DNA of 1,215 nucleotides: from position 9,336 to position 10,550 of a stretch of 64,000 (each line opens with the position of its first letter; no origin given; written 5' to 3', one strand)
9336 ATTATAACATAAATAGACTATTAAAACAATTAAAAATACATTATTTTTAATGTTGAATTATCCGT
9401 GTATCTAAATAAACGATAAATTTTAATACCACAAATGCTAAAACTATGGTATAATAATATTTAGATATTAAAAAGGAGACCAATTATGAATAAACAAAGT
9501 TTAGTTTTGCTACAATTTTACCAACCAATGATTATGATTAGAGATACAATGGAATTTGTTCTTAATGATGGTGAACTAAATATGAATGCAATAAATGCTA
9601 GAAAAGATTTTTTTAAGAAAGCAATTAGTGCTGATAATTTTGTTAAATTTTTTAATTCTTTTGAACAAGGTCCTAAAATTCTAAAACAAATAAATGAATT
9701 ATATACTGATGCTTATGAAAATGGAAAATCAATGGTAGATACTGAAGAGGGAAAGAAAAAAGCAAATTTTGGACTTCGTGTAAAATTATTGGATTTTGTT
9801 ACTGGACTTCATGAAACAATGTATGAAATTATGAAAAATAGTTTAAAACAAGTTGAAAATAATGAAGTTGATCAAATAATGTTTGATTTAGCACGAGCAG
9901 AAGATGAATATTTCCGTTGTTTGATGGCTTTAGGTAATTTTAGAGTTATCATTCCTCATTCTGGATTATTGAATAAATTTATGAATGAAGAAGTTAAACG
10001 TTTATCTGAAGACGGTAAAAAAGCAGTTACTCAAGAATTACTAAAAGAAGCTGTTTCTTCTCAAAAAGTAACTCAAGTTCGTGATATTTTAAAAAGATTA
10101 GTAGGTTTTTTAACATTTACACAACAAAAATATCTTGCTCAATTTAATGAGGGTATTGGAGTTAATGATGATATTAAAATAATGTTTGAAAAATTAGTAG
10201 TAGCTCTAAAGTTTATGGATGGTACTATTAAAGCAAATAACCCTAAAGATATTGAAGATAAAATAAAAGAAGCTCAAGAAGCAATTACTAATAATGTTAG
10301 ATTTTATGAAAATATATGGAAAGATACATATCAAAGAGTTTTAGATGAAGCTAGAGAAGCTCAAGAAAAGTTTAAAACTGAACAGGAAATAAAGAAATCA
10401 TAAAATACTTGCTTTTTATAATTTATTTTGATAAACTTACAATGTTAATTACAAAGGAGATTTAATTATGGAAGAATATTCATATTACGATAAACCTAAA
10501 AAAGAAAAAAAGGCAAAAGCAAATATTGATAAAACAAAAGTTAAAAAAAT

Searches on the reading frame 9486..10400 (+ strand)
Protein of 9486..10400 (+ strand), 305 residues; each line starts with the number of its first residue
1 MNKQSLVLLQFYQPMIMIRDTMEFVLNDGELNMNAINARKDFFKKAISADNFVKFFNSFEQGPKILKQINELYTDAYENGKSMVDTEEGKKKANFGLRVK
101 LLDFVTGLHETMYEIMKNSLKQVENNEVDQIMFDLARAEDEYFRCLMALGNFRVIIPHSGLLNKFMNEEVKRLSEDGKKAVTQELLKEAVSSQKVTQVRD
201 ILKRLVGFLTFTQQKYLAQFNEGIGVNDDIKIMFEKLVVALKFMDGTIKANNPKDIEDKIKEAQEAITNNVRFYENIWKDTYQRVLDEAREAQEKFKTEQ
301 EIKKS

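Call 8: search_protein_families(library=pfam, proteins=[window:9486-10400:+], max_evalue=1)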
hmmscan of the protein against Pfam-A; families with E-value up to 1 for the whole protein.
window:9486-10400:+ (305 aa): 5 families
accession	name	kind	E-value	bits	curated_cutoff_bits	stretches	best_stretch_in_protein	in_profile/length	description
PF18544.7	Polo_box_3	-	0.0094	17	34.2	1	146-205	20-74/97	Polo box domain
PF14014.11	DUF4230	-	0.032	14.8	27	1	98-215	33-147/148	Protein of unknown function (DUF4230)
PF11951.13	Fungal_trans_2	-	0.1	11.9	21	0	125-202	21-95/384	Fungal specific transcription factor domain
PF12408.13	DUF3666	-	0.11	12.2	25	0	179-194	11-26/47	Ribose-5-phosphate isomerase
PF08771.16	FRB_dom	-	0.62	10.8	24.7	0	248-302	25-80/99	FKBP12-rapamycin binding domain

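Call 9: search_protein_families(library=padloc, proteins=[window:9486-10400:+], max_evalue=1)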
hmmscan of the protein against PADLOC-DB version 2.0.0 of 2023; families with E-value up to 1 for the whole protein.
window:9486-10400:+ (305 aa): 0 families

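Call 10: search_protein_families(library=ncbifam, proteins=[window:9486-10400:+], max_evalue=1)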
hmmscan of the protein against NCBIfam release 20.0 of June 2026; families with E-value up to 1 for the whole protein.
window:9486-10400:+ (305 aa): 0 families

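Call 11: search_protein_families(library=phrogs, proteins=[window:9486-10400:+], max_evalue=1)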
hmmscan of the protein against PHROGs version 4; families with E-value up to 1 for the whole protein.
window:9486-10400:+ (305 aa): 4 families
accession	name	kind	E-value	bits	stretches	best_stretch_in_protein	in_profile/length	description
phrog_7175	-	unknown function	0.051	14.9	0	18-61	28-68/70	-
phrog_18537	-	unknown function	0.25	12.7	0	169-191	22-42/61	-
phrog_311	-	unknown function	0.39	12.4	1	178-198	5-25/85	-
phrog_8033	-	unknown function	0.88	10.5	0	152-200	46-94/187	-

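Call 28: find_homologous_proteins(query=window:9486-10400:+, max_evalue=0.001)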
Query window:9486-10400:+ (305 aa): 7 proteins with E <= 0.001 among 2247 candidates.
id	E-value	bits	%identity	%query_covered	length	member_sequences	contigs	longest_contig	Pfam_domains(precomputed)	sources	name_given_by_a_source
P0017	3.4e-192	655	100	100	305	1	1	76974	-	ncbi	-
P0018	5.4e-183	625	96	94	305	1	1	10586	-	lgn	-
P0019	3.9e-148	510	78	100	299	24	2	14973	-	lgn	-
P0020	5.3e-145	500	75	100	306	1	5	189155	-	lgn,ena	-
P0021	3.9e-143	494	73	100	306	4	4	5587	-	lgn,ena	-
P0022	8.2e-135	467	71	97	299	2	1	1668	-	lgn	-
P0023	9.0e-131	454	69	100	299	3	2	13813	-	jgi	-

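Call 60: find_homologous_proteins(query=A3, max_evalue=0.001)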
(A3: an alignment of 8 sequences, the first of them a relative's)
Query A3 (8 sequences) (305 aa, profile of the alignment): 100 proteins with E <= 0.001 among 8000 candidates.
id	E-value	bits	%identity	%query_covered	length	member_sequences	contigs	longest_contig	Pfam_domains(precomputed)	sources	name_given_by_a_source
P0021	4.7e-157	540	73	100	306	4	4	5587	-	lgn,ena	-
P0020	2.7e-156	538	75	100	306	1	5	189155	-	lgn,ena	-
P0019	6.3e-155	533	78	100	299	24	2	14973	-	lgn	-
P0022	5.1e-154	530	71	97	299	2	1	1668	-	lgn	-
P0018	4.9e-153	527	96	94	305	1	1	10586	-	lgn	-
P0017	1.6e-152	525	100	100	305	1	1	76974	-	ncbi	-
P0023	1.9e-152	525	69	100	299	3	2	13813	-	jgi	-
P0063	2.8e-107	377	28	99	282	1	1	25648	PF03999.18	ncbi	-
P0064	5.8e-101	356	33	100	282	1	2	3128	-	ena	-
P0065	9.9e-100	352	33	100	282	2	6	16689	-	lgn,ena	-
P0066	2.3e-99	351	31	99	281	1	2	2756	-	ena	-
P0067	2.4e-99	351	32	99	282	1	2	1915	-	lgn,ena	-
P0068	4.3e-99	350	30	99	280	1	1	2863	-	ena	-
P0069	5.2e-99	350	31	98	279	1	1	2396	-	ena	-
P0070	5.3e-99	350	31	99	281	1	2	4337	-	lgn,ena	-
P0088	1.0e-96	342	31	99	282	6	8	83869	-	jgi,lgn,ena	-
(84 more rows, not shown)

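Call 63: find_encoding_contigs(protein=P0088, flank=8000, max_places=3)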
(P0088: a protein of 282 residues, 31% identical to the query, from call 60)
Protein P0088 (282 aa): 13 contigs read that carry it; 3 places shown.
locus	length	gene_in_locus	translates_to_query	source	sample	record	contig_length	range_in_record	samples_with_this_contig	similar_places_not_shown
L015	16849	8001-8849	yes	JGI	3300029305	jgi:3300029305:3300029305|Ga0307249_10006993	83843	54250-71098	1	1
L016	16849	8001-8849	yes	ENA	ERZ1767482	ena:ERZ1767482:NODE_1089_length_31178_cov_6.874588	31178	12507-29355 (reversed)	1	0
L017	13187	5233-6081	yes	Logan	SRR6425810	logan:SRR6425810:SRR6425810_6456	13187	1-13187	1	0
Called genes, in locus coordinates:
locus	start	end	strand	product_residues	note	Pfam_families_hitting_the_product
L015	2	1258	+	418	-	PF13167:GTP-bdg_N, PF16360:GTP-bdg_M, PF00009:GTP_EFTU (faint), PF01926:MMR_HSR1, PF16897:MMR_HSR1_Xtn (weak)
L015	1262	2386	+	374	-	PF01663:Phosphodiest, PF01676:Metalloenzyme (faint)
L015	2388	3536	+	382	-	PF03486:HI0933_like, PF07992:Pyr_redox_2 (faint), PF22780:HI0933_like_1st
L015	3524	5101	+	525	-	PF28550:DUF8436, PF13738:Pyr_redox_3 (faint), PF03486:HI0933_like (weak), PF07992:Pyr_redox_2 (weak), PF21688:FAD-depend_C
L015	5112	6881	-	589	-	-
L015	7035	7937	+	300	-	PF00561:Abhydrolase_1, PF12146:Hydrolase_4, PF12697:Abhydrolase_6 (faint), PF10230:LIDHydrolase (faint), PF00326:Peptidase_S9 (faint)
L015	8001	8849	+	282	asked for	-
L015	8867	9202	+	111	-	-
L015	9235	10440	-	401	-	PF00070:Pyr_redox (faint), PF00890:FAD_binding_2 (weak), PF01134:GIDA (faint), PF03486:HI0933_like, PF07992:Pyr_redox_2, PF12831:FAD_oxidored, PF13738:Pyr_redox_3, PF22780:HI0933_like_1st, +1 more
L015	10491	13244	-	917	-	PF00122:E1-E2_ATPase, PF00702:Hydrolase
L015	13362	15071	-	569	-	PF00128:Alpha-amylase, PF16657:Malt_amylase_C (weak), PF23915:SusG_C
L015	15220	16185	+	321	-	PF00849:PseudoU_synth_2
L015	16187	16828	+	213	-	-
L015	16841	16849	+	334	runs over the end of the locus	-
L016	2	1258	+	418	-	PF13167:GTP-bdg_N, PF16360:GTP-bdg_M, PF00009:GTP_EFTU (faint), PF01926:MMR_HSR1, PF16897:MMR_HSR1_Xtn (weak)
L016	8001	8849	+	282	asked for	-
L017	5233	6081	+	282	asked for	-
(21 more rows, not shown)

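Call 66: predict_structure(alignment_id=A4)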
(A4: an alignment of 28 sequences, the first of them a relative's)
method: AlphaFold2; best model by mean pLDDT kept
length: 305 residues; sequences in the alignment: 28
mean_pLDDT: 85.7   pTM: 0.82
mean pLDDT of the five models: 85.7, 85.0, 83.6, 82.2, 79.5
residues with pLDDT >= 90: 136; 70-90: 141; 50-70: 27; < 50: 1
segments of 3 or more residues with pLDDT < 50: none
pLDDT, mean of each block of 10 residues (from residue 1): 87 92 90 92 92 90 94 91 87 90 91 90 73 92 89 87 90 91 90 90 83 73 65 79 69 74 85 94 94 81 57
secondary structure, 60 per line:
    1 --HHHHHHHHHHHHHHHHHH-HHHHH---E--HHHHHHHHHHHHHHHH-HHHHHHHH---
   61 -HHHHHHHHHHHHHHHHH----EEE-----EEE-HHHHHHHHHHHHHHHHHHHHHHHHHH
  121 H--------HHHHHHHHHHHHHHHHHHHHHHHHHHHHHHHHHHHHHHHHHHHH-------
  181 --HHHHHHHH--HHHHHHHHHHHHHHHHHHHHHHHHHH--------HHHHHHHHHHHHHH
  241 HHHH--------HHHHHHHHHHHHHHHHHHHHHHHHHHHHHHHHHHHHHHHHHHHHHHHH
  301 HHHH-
elements in order: H3-20 H22-26 H33-48 H50-57 H62-78 E83-85 E91-93 H95-121 H130-173 H183-190 H193-218 H227-244 H253-304

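Call 68: fold_search(model_id=the predicted structure, library=pdb)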
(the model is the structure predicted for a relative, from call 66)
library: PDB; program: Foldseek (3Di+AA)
matches with E <= 10: 345; with E <= 0.001: 0
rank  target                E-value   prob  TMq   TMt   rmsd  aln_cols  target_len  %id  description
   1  6grj_E                6.0e-02  0.41  0.18  0.17  35.3       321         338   10  Structure of the AhlB pore of the tripartite alpha-pore forming toxin, AHL, from Aeromonas hydrophila. (released 2019-07-03)
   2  8qle                  6.6e-02  0.51  0.20  0.21  14.5       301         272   12  Crystal structure of the light-driven sodium pump ErNaR in the monomeric form at pH 4.6 (released 2024-04-24)
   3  6grj_A                6.9e-02  0.38  0.18  0.17  35.0       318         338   10  Structure of the AhlB pore of the tripartite alpha-pore forming toxin, AHL, from Aeromonas hydrophila. (released 2019-07-03)
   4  7o8v                  1.1e-01  0.23  0.15  0.17  17.1       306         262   12  NmHR light state structure at 55 ms (50 - 60 ms) after photoexcitation determined by serial millisecond crystallography (released 2022-02-09)
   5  6h2f_A                1.6e-01  0.28  0.18  0.17  34.7       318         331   10  Structure of the pre-pore AhlB of the tripartite alpha-pore forming toxin, AHL, from Aeromonas hydrophila. (released 2019-07-10)
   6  7vgt                  1.8e-01  0.28  0.17  0.19  14.4       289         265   10  Time-resolved serial femtosecond crystallography structure of light-driven chloride ion-pumping rhodopsin, NM-R3: restin (released 2022-02-16)
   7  6h2f_C                2.0e-01  0.20  0.17  0.16  36.1       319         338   10  Structure of the pre-pore AhlB of the tripartite alpha-pore forming toxin, AHL, from Aeromonas hydrophila. (released 2019-07-10)
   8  9jow_A                2.0e-01  0.18  0.15  0.17  15.3       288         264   10  Cryo-EM structure of the myxol-bound light-driven chloride ion-pumping rhodopsin, NM-R3 (released 2025-07-30)
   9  5g2d                  2.1e-01  0.20  0.15  0.16  14.6       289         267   11  The crystal structure of light-driven chloride pump ClR (T102N) mutant at pH 4.5. (released 2016-10-19)
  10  5g2c                  2.1e-01  0.18  0.15  0.16  16.1       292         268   11  The crystal structure of light-driven chloride pump ClR (T102D) mutant at pH 4.5. (released 2016-10-19)
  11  6nwd                  2.2e-01  0.18  0.15  0.17  15.2       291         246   10  X-ray Crystallographic structure of Gloeobacter rhodopsin (released 2019-08-14)
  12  7vgv_B                2.6e-01  0.21  0.16  0.18  15.3       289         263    9  Anion free form of light-driven chloride ion-pumping rhodopsin, NM-R3, structure determined by serial femtosecond crys (released 2022-02-16)
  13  6h2f_G                2.7e-01  0.20  0.18  0.17  34.5       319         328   10  Structure of the pre-pore AhlB of the tripartite alpha-pore forming toxin, AHL, from Aeromonas hydrophila. (released 2019-07-10)
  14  7o8f                  3.1e-01  0.15  0.15  0.16  15.0       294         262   12  NmHR dark state structure determined by serial femtosecond crystallography (released 2022-02-09)
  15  7a0g_EEE              3.3e-01  0.14  0.17  0.16  34.1       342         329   11  Structure of the SmhB pore of the tripartite alpha-pore forming toxin, Smh, from Serratia marcescens. (released 2021-03-31)
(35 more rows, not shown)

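Call 79: search_solved_structures(query=A4, max_evalue=10, show_alignments=2)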
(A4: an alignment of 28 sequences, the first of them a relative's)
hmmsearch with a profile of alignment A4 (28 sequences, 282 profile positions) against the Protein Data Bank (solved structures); distinct sequences matched with E-value up to 10: 1.
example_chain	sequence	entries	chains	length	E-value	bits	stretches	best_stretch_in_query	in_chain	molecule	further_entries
9ugr_A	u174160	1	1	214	9.4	8.9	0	110-190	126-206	Syn-F4-Link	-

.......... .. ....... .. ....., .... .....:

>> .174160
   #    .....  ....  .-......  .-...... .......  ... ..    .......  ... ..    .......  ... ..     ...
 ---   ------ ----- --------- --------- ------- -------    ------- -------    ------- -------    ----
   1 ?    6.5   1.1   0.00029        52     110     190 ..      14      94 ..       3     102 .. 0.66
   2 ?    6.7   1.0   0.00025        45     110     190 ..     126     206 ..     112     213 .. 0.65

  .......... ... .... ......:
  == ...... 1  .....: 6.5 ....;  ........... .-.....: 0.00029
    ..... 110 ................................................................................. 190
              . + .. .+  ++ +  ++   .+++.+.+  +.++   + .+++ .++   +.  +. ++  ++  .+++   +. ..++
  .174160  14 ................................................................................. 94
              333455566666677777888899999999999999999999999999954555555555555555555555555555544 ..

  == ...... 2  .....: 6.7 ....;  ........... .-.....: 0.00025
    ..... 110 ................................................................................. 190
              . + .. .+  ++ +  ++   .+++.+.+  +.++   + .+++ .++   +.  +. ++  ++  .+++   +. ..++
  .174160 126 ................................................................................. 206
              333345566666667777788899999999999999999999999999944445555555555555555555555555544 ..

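Call 80: search_protein_families(library=pfam, alignment_id=A4, max_evalue=0.1)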
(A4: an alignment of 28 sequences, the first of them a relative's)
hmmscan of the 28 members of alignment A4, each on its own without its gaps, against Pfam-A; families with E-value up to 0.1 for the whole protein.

A. member 1, P0017 (305 aa): 2 families
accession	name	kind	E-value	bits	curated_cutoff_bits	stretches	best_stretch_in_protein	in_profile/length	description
PF18544.7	Polo_box_3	-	0.0094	17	34.2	1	146-205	20-74/97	Polo box domain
PF14014.11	DUF4230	-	0.032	14.8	27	0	98-215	33-147/148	Protein of unknown function (DUF4230)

B. families by the number of members that match (of 28 scanned): 12 families
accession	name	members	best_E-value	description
PF03999.17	MAP65_ASE1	11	5e-06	Microtubule associated protein (MAP65/ASE1 family)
PF22698.1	Semialdhyde_dhC_1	5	0.019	Semialdehyde dehydrogenase, dimerisation domain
PF18544.7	Polo_box_3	3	0.0094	Polo box domain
PF00268.27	Ribonuc_red_sm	2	0.0046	Ribonucleotide reductase, small chain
PF10045.14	DUF2280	2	0.063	Uncharacterized conserved protein (DUF2280)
PF09601.15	DUF2459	2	0.089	Protein of unknown function (DUF2459)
PF00177.27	Ribosomal_S7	1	0.00085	Ribosomal protein S7p/S5e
PF01051.27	Rep3_N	1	0.011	Initiator Replication protein, WH1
PF04147.17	Nop14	1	0.028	Nop14-like family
PF14014.11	DUF4230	1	0.032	Protein of unknown function (DUF4230)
PF07032.16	DUF1322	1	0.036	Protein of unknown function (DUF1322)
PF10243.14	MIP-T3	1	0.088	Microtubule-binding protein MIP-T3 CH-like domain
